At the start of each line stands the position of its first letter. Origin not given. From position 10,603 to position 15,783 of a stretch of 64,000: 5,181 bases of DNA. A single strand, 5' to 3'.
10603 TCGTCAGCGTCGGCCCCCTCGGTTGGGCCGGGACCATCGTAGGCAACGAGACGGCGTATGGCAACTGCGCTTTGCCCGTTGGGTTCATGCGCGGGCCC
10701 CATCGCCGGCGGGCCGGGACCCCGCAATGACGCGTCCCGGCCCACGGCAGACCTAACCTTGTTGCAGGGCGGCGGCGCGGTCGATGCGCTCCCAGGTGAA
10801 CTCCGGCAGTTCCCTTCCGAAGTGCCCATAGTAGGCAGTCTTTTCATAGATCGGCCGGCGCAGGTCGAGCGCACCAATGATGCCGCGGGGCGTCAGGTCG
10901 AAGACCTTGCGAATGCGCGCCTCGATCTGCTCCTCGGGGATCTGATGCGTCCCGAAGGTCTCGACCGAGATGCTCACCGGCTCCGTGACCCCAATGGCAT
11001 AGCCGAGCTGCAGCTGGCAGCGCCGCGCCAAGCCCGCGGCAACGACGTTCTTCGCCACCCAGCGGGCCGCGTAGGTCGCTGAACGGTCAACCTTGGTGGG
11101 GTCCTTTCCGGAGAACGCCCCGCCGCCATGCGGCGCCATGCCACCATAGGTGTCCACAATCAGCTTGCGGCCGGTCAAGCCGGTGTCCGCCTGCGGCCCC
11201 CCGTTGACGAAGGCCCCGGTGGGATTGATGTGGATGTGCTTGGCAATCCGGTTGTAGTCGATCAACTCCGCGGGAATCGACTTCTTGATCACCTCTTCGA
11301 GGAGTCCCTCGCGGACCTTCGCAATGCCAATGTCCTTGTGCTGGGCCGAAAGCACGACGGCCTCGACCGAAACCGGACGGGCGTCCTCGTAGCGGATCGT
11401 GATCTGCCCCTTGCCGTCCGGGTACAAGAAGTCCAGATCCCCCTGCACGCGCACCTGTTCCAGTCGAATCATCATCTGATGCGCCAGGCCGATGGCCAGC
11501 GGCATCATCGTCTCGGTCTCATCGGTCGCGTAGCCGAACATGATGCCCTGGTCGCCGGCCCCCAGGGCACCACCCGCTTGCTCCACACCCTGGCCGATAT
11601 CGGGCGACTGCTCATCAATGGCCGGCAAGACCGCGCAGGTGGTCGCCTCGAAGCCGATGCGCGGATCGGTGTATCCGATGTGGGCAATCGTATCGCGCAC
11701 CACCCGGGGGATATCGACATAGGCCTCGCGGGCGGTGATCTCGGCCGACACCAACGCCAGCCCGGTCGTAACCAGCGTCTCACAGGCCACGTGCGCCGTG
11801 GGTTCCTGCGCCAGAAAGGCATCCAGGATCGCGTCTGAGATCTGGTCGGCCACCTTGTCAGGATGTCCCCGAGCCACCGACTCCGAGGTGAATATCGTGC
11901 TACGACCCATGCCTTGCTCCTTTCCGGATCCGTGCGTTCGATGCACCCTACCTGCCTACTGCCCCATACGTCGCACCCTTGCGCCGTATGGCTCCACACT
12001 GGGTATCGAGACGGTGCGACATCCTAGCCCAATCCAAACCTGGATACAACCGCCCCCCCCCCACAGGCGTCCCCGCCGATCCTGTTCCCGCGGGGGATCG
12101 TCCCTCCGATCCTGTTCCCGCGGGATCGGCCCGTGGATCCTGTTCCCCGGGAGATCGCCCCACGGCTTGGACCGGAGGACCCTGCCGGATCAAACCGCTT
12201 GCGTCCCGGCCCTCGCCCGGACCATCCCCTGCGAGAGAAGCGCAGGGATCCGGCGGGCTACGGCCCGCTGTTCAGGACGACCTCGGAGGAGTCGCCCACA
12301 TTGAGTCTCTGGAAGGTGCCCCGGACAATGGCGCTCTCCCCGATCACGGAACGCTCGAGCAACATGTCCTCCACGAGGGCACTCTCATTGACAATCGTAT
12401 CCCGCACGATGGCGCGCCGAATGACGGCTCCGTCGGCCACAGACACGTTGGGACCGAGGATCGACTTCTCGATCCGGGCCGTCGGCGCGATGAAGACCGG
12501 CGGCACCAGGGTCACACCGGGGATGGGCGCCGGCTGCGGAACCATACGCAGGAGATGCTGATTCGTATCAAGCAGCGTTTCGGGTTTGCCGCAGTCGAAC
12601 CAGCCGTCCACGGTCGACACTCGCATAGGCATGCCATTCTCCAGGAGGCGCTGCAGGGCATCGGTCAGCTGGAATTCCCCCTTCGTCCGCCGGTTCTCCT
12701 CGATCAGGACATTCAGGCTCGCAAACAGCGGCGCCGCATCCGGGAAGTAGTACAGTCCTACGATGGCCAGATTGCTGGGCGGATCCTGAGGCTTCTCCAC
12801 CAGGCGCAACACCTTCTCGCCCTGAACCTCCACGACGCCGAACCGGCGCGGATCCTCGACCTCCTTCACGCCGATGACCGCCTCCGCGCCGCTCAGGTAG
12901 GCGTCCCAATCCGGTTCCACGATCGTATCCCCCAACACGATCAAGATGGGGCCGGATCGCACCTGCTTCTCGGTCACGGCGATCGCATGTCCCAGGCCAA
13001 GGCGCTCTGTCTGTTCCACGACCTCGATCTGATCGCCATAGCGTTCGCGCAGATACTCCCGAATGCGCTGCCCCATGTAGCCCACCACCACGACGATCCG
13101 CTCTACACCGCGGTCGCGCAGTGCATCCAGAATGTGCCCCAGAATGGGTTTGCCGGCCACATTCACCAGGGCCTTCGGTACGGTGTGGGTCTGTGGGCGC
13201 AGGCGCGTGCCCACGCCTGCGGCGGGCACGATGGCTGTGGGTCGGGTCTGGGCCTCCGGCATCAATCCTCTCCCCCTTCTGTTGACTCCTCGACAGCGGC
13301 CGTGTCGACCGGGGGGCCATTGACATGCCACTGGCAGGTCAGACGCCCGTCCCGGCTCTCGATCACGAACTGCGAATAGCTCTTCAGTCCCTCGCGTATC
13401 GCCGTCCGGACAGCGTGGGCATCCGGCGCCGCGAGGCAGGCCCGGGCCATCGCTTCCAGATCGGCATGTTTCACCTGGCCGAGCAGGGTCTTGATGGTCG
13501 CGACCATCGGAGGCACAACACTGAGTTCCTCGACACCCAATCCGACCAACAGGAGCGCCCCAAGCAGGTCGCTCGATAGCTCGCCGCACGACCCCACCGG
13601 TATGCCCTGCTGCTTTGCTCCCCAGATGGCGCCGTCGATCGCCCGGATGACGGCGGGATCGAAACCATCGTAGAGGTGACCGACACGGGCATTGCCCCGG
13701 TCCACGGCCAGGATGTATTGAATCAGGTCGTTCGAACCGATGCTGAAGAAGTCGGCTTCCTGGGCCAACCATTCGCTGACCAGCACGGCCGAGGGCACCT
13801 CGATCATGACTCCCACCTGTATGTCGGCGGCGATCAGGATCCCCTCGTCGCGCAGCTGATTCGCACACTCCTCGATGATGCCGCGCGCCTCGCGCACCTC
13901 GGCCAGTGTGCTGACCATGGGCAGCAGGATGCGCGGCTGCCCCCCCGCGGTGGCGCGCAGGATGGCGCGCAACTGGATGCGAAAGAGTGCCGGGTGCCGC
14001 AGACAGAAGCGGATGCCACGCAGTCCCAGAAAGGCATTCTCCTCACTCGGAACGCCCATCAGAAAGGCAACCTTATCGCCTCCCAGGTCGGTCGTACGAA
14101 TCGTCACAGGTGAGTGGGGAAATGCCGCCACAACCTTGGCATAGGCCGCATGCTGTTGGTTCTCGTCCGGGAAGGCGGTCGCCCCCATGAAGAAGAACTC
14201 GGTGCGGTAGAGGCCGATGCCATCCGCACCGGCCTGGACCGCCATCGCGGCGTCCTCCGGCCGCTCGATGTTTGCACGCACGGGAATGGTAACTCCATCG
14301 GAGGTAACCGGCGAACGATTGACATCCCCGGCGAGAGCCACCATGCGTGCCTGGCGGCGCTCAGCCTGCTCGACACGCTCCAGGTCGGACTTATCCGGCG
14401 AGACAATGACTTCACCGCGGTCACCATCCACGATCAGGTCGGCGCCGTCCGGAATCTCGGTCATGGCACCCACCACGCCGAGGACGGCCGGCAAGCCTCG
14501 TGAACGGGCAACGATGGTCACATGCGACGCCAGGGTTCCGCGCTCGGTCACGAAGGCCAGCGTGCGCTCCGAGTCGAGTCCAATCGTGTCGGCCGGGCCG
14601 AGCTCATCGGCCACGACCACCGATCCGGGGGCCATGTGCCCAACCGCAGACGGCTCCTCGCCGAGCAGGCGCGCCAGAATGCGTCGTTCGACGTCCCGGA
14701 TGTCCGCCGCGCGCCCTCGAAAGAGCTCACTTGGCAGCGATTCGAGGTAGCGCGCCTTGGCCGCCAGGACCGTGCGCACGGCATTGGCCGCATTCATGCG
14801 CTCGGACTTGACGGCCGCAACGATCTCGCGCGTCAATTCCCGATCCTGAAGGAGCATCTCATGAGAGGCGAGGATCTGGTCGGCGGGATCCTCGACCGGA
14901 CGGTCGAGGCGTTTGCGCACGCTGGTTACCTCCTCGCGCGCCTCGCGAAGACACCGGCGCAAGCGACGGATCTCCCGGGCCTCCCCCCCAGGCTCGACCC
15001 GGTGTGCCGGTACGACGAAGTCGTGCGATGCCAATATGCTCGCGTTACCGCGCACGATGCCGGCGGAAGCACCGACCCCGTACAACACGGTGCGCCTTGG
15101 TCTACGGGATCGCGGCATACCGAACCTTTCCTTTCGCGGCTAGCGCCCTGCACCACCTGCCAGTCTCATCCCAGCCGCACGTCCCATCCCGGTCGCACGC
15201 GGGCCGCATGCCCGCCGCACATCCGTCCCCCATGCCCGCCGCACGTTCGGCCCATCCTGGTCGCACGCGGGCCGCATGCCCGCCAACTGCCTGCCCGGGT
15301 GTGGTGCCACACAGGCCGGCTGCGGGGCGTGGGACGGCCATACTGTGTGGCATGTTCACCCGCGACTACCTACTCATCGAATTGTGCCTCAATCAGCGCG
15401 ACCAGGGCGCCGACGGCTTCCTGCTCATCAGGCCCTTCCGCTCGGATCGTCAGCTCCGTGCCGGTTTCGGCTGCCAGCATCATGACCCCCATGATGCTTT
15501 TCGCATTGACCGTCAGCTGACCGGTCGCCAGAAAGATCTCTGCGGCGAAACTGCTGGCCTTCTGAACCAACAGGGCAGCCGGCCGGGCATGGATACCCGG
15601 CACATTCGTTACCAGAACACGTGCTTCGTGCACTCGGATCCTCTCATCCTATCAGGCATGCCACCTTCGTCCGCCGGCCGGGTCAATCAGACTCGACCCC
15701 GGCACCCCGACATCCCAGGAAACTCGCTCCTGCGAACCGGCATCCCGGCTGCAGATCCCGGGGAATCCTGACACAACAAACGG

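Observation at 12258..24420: Complete mannose-family PTS, a GH57 glycoside hydrolase and a sugar nucleotidyltransferase wired into the rpoN-hpf-hprK locus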

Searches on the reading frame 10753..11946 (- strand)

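Call 6: search_protein_families(library=pfam, proteins=[window:10753-11946:-])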
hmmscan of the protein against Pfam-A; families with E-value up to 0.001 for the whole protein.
window:10753-11946:- (397 aa): 3 families
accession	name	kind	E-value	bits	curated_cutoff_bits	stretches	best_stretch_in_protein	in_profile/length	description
PF02773.21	S-AdoMet_synt_C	-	2.4e-67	225.6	25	1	249-387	2-138/138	S-adenosylmethionine synthetase, C-terminal domain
PF02772.21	S-AdoMet_synt_M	-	9.9e-40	135.8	29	1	128-246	2-120/120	S-adenosylmethionine synthetase, central domain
PF00438.25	S-AdoMet_synt_N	-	1.3e-39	135.1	33.1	1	17-115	2-99/99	S-adenosylmethionine synthetase, N-terminal domain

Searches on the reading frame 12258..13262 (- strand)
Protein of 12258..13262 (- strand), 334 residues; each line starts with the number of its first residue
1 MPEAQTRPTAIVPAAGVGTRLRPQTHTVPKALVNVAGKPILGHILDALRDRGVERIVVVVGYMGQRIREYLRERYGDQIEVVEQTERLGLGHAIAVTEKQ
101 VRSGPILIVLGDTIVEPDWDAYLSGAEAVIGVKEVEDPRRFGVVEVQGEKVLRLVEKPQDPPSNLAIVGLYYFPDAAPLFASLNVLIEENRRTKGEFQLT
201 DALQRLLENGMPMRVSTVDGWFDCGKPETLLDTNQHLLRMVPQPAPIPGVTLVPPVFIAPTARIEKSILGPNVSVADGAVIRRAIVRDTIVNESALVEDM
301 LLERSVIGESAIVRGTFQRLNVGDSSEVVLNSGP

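Call 7: search_protein_families(library=ncbifam, proteins=[window:12258-13262:-])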
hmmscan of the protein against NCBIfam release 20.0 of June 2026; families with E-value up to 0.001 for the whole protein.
window:12258-13262:- (334 aa): 40 families (the best 25 are shown)
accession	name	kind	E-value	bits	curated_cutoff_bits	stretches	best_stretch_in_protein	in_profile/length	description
TIGR01208.1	rmlA_long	equivalog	1.4e-68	231.3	320.25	2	10-241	2-238/353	glucose-1-phosphate thymidylyltransferase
TIGR03992.1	Arch_glmU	subfamily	6.7e-57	193.1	292.1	1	10-294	3-291/393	bifunctional sugar-1-phosphate nucleotidylyltransferase/acetyltransferase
NF041313.1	UDPGP_AglF_Halo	equivalog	1.3e-45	155.6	400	1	10-236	3-233/234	UTP--glucose-1-phosphate uridylyltransferase AglF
NF041173.1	Sug_nt_acttase_Thmprot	equivalog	1.5e-33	116.4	600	1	10-241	3-231/405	bifunctional sugar-1-phosphate nucleotidylyltransferase/acetyltransferase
NF052502.1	man1P_GTase_Rv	exception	8.3e-32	110.4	440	1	10-316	3-316/352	mannose-1-phosphate guanylyltransferase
TIGR01099.1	galU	equivalog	3.7e-31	108.7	326.8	2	79-231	96-259/261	UTP--glucose-1-phosphate uridylyltransferase GalU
NF010934.1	PRK14354.1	equivalog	3e-26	91.9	450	1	10-314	2-318/447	bifunctional UDP-N-acetylglucosamine diphosphorylase/glucosamine-1-phosphate N-acetyltransferase GlmU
NF010933.0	PRK14353.1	equivalog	2.6e-25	88.9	505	1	7-283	5-297/453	bifunctional UDP-N-acetylglucosamine diphosphorylase/glucosamine-1-phosphate N-acetyltransferase GlmU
NF010932.0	PRK14352.1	equivalog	2.3e-24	85.9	611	1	6-323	5-342/488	bifunctional UDP-N-acetylglucosamine diphosphorylase/glucosamine-1-phosphate N-acetyltransferase GlmU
TIGR01173.1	glmU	equivalog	2.4e-24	86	366.85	1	10-317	3-326/452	bifunctional UDP-N-acetylglucosamine diphosphorylase/glucosamine-1-phosphate N-acetyltransferase GlmU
TIGR01207.1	rmlA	equivalog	6.2e-23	81.3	360.65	1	11-236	3-235/286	glucose-1-phosphate thymidylyltransferase RfbA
NF010935.0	PRK14355.1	equivalog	3.1e-21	75.5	718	1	9-306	5-317/459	bifunctional UDP-N-acetylglucosamine diphosphorylase/glucosamine-1-phosphate N-acetyltransferase GlmU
NF049965.1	GlMnHpPGnyltfHddC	equivalog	2.5e-19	69.8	300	1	10-171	3-165/221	D-glycero-D-manno-heptose 1-phosphate guanosyltransferase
NF010940.0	PRK14360.1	equivalog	1.1e-18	67.1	602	1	12-313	6-317/452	bifunctional UDP-N-acetylglucosamine diphosphorylase/glucosamine-1-phosphate N-acetyltransferase GlmU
NF045761.1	NAMPUrTaseMurU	equivalog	8.6e-18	65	250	1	10-119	3-114/226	N-acetylmuramate alpha-1-phosphate uridylyltransferase MurU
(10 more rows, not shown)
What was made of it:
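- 12258..13262 (-): Sugar-1-phosphate nucleotidyltransferase with a left-handed beta-helix tail, 334 aa; TGATG overlap with the ptsI stop. Best NCBIfam match is rmlA_long at 231 bits, below its cutoff of 320 (call 7).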

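Call 47: search_solved_structures(query=window:12258-13262:-, max_evalue=1e-10)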
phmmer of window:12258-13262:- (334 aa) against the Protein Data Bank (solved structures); distinct sequences matched with E-value up to 1e-10: 66 (the best 60 are shown).
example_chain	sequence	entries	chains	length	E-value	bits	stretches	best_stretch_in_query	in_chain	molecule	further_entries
7d72_K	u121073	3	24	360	5.3e-26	94.8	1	10-313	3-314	Mannose-1-phosphate guanyltransferase beta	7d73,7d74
2ggo_A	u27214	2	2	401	3.7e-25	92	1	10-238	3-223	401aa long hypothetical glucose-1-phosphate thymidylyltransferase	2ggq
5z09_A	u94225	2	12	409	7.4e-25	91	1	10-238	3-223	Dual sugar-1-phosphate nucleotidylyltransferase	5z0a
5ids_A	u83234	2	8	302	2.9e-21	79.2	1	6-239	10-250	Glucose-1-phosphate thymidylyltransferase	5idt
3hl3_A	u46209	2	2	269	3.6e-20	75.6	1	10-230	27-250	Glucose-1-phosphate thymidylyltransferase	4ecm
8yre_D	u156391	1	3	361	4.2e-20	75.4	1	10-313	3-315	Mannose-1-phosphate guanylyltransferase 1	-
7x8j_A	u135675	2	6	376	4.2e-20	75.4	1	10-312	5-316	Mannose-1-phosphate guanylyltransferase 1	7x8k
4arw_A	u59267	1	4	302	5.8e-20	74.9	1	9-238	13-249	GLUCOSE-1-PHOSPHATE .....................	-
3zlk_A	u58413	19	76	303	6.2e-20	74.8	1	9-238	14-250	GLUCOSE-1-PHOSPHATE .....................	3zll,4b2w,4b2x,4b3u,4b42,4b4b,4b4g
1mc3_A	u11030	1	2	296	6.6e-20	74.7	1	10-235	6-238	GLUCOSE-1-PHOSPHATE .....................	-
1fxo_A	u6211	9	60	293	7.5e-20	74.6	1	10-238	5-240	GLUCOSE-1-PHOSPHATE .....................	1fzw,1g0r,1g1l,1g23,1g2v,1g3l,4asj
5i1f_A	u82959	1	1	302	9.9e-20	74.2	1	81-229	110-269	UTP--glucose-1-phosphate uridylyltransferase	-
7o2n_A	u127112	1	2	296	1.6e-19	73.5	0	78-220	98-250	Probable UTP--glucose-1-phosphate uridylyltransferase YngB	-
7b1r_A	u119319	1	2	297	1.6e-19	73.4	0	78-220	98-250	Probable UTP--glucose-1-phosphate uridylyltransferase YngB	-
5vct_A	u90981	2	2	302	2.3e-19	72.9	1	81-227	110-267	UTP--glucose-1-phosphate uridylyltransferase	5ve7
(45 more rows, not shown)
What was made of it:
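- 12258..13262 (-): Best PDB match is human GMPPB 7D72 at 5e-26 over the full length, then Sulfolobus ST0452 (call 47).
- On Glucose-1-phosphate thymidylyltransferase, long form (TIGR01208), or mannose-1-P guanylyltransferase: The best PDB hits are GMPPB and the broad-specificity ST0452 (call 47).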

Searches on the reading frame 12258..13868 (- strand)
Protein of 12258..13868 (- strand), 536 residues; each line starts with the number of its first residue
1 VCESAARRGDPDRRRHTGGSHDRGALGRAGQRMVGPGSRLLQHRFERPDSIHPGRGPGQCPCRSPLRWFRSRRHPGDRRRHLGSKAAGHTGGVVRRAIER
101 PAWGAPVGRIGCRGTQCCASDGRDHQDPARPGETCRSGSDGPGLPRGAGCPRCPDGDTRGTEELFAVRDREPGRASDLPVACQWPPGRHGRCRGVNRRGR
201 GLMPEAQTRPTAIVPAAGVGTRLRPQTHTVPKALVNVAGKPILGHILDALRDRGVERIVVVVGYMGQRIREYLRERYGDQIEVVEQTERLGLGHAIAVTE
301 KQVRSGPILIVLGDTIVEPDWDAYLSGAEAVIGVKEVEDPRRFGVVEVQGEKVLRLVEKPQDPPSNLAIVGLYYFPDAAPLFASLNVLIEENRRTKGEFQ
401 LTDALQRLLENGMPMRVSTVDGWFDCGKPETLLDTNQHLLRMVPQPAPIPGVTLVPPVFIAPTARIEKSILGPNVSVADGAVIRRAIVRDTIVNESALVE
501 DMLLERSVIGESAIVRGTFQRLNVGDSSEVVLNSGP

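Call 3: search_protein_families(library=pfam, proteins=[window:12258-13868:-])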
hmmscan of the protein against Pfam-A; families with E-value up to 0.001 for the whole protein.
window:12258-13868:- (536 aa): 4 families
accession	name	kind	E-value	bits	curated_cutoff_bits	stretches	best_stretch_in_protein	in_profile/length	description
PF00483.29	NTP_transferase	-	2e-33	116.4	21.2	1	212-440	2-243/245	Nucleotidyl transferase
PF12804.13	NTP_transf_3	-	4.7e-12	46.8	27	1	212-320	1-102/160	MobA-like NTP transferase domain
PF01128.25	IspD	-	5.5e-08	33.3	27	1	212-284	3-71/221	2-C-methyl-D-erythritol 4-phosphate cytidylyltransferase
PF24894.1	Hexapep_GlmU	-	0.00026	21.5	23.3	0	454-491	37-74/104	GlmU-like, C-terminal hexapeptide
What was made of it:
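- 12258..13262 (-): PF00483 E = 2e-33 (call 3).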

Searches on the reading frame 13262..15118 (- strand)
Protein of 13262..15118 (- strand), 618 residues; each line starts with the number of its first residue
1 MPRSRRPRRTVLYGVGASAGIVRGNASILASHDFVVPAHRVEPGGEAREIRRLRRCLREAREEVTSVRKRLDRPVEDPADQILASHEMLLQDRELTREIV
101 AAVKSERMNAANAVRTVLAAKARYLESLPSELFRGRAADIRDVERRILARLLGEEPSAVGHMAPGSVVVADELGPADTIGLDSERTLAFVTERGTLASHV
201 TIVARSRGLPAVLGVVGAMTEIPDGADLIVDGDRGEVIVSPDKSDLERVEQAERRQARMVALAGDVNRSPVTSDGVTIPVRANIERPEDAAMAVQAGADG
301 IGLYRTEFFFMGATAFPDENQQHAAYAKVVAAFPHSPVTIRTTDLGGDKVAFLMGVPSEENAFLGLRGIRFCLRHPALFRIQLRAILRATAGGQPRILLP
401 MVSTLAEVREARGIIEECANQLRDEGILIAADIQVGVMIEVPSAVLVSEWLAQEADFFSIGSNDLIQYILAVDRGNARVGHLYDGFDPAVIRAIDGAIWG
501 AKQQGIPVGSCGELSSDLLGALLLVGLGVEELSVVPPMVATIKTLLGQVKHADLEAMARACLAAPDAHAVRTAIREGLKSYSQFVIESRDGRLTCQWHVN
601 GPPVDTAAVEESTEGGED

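Call 3: search_protein_families(library=pfam, proteins=[window:13262-15118:-])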
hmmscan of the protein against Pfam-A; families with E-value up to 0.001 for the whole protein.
window:13262-15118:- (618 aa): 3 families
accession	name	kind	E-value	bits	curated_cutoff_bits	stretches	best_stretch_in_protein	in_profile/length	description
PF02896.24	PEP-utilizers_C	-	2.9e-99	332.4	22.8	1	269-549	11-291/293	PEP-utilising enzyme, PEP-binding domain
PF05524.18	PEP-utilisers_N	-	4.7e-19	69.1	24.4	1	14-136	2-121/121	PEP-utilising enzyme, N-terminal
PF00391.29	PEP-utilizers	-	4.8e-19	68.2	23.1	1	164-235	3-72/72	PEP-utilising enzyme, mobile domain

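Call 7: search_protein_families(library=ncbifam, proteins=[window:13262-15118:-])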
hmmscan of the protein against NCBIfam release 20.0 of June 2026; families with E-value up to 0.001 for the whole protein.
window:13262-15118:- (618 aa): 24 families
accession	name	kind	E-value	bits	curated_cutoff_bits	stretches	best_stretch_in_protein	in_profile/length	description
TIGR01417.1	PTS_I_fam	equivalog_domain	5.4e-149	497.2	341.7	1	13-572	2-562/565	phosphoenolpyruvate--protein phosphotransferase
NF008382.0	PRK11177.1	equivalog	1.7e-132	443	824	1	13-576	3-567/575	phosphoenolpyruvate-protein phosphotransferase PtsI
NF008283.0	PRK11061.1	equivalog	2.1e-114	383.4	583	1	9-575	168-732/748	phosphoenolpyruvate--protein phosphotransferase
NF005057.0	PRK06464.1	equivalog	4e-58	197.1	598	2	327-552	562-791/798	phosphoenolpyruvate synthase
TIGR01418.1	PEP_synth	equivalog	6.6e-54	183.5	739.75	2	326-548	555-781/784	pyruvate, water dikinase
TIGR01828.1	pyru_phos_dikin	equivalog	1.2e-33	116.2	843.45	2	358-477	651-776/865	pyruvate, phosphate dikinase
NF008478.1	PRK11377.1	equivalog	6.4e-25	88.1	520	1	32-239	266-472/473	dihydroxyacetone kinase phosphoryl donor subunit DhaM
NF006150.0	PRK08296.1-2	subfamily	8e-09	34.2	650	1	185-246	550-612/633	hypothetical protein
NF006153.0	PRK08296.1-5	subfamily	5.3e-08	31.7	578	1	161-238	529-604/608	hypothetical protein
NF004881.0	PRK06241.2-2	equivalog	8.6e-08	30.9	883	1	190-239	840-889/898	phosphoenolpyruvate synthase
NF004878.0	PRK06241.1-3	subfamily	1.1e-07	30.3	945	1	162-239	813-888/891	phosphoenolpyruvate synthase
NF004880.0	PRK06241.2-1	equivalog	1.7e-07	29.6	972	1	188-237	785-834/837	phosphoenolpyruvate synthase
NF004520.0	PRK05865.1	equivalog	1.9e-07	29.4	1509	1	150-239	749-836/854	sugar epimerase family protein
NF041857.1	RIF_Ptrans_rph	equivalog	2.5e-06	26.2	999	1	188-237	812-861/864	rifamycin-inactivating phosphotransferase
NF052631.1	prodigiosin_PigC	equivalog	3.9e-06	25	1300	1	189-239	831-881/883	prodigiosin ligase PigC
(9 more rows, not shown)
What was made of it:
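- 13262..15118 (-): ptsI (Enzyme I), 618 aa. TIGR01417 497 bits against a cutoff of 342 (call 7).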

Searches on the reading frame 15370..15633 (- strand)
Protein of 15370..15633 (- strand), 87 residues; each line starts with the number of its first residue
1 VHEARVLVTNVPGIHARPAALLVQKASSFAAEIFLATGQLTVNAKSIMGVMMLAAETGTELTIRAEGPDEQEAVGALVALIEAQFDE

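Call 3: search_protein_families(library=pfam, proteins=[window:15370-15633:-])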
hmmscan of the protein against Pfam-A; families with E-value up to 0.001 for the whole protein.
window:15370-15633:- (87 aa): 1 family
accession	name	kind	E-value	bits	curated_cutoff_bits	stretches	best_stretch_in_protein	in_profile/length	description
PF00381.24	PTS-HPr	-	1.5e-30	105.5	23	1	3-82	2-80/81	PTS HPr component phosphorylation site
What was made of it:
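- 15370..15633 (-): ptsH (HPr) with His15 and Ser46, 87 aa. PF00381 E = 1.5e-30 (call 3).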

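Call 7: search_protein_families(library=ncbifam, proteins=[window:15370-15633:-])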
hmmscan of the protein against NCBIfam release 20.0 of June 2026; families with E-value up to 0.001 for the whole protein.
window:15370-15633:- (87 aa): 9 families
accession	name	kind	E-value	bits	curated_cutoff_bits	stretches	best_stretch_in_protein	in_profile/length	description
TIGR01003.1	PTS_HPr_family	subfamily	1.9e-29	101.5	47.9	1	1-82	1-82/82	HPr family phosphocarrier protein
NF010354.0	PRK13782.1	equivalog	3e-26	91.3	123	1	1-82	1-82/85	HPr family phosphocarrier protein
NF010352.0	PRK13780.1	equivalog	3.9e-23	81.1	110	1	2-81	2-81/88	phosphocarrier protein HPr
NF008146.0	PRK10897.1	equivalog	7.2e-17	61.5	119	1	5-87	6-89/90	PTS phosphocarrier protein NPr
NF041319.1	PTS-HPr_Halo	equivalog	8.2e-16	58.3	140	1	6-82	5-84/87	phosphocarrier protein HPr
NF008104.0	PRK10850.1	equivalog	1.3e-15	57.3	153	1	1-81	1-81/85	phosphocarrier protein Hpr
NF008319.0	PRK11109.1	equivalog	2.4e-14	53.4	302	1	3-85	287-372/376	fused PTS fructose transporter subunit IIA/HPr protein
NF008478.1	PRK11377.1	equivalog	9.1e-14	51.3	520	1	2-87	156-241/473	dihydroxyacetone kinase phosphoryl donor subunit DhaM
NF010351.0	PRK13779.1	equivalog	7.3e-11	41.6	766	1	8-81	297-373/503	bifunctional PTS system fructose-specific transporter subunit IIA/HPr protein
